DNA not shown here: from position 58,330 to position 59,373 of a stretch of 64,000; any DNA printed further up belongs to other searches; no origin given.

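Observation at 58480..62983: Four-gene envelope cluster downstream of xerC: pseudopilin-like lipoprotein, thioredoxin-TPR lipoprotein, VWA protein, long coiled-coil membrane protein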

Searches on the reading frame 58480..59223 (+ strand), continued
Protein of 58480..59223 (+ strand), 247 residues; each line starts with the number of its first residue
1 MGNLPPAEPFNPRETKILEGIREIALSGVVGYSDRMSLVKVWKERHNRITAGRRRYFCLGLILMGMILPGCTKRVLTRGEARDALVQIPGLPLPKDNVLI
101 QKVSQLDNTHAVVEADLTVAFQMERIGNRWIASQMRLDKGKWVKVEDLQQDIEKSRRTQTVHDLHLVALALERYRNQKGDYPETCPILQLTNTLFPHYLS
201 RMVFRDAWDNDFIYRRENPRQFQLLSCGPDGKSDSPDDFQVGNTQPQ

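Call 85: search_solved_structures(query=A2, max_evalue=0.01, show_alignments=2)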
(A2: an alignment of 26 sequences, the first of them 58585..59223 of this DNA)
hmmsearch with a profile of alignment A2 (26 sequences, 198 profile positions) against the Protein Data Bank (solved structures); distinct sequences matched with E-value up to 0.01: 8.
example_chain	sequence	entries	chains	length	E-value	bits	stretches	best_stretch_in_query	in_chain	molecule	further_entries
2kep_A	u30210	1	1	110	1.8e-06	30.7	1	156-190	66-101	General secretion pathway protein G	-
3g20_A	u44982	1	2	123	4e-06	29.6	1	107-191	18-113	Type II secretion protein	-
1t92_A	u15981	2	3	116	6.7e-06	28.9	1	110-191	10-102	General secretion pathway protein G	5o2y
29jd_A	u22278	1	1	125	1.8e-05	27.5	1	156-191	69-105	Type II secretion system core protein G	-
5wda_A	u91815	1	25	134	1.8e-05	27.5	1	109-191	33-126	General secretion pathway protein G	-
3gn9_A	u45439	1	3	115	0.0045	19.7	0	109-187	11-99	Type II secretory pathway, pseudopilin EpsG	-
3fu1_A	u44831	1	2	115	0.0082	18.8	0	109-187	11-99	General secretion pathway protein G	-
4lw9_A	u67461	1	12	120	0.0091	18.7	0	109-187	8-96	Type II secretion system protein G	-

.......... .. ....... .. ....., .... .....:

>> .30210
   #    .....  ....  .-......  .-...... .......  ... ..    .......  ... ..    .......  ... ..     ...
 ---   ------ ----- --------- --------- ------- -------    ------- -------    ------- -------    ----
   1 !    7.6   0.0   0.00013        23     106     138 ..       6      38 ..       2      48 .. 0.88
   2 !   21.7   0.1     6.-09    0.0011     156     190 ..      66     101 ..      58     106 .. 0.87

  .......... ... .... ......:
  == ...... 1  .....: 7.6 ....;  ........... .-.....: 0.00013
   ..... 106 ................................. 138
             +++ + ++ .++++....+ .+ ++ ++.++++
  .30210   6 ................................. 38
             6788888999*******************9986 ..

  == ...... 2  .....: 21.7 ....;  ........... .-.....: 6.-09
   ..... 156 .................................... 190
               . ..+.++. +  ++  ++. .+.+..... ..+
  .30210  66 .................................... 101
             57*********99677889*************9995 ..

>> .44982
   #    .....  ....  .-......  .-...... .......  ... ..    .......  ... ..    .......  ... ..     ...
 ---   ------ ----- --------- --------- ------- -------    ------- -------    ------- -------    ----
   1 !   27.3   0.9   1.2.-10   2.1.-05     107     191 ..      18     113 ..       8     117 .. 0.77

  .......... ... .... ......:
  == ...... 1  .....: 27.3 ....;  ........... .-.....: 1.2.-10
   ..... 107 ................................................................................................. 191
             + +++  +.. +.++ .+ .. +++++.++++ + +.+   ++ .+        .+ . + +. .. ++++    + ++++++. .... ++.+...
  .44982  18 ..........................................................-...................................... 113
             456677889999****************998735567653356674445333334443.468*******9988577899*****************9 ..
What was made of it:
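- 58585..59223 (+): g1: lipoprotein with an N-terminal beta domain and a GspG-type pseudopilin head domain, without the prepilin N-terminus. The longest ORF starts at 58480; the likely start is M36 at 58585. The family profile hits only GspG chains in the PDB (call 85).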
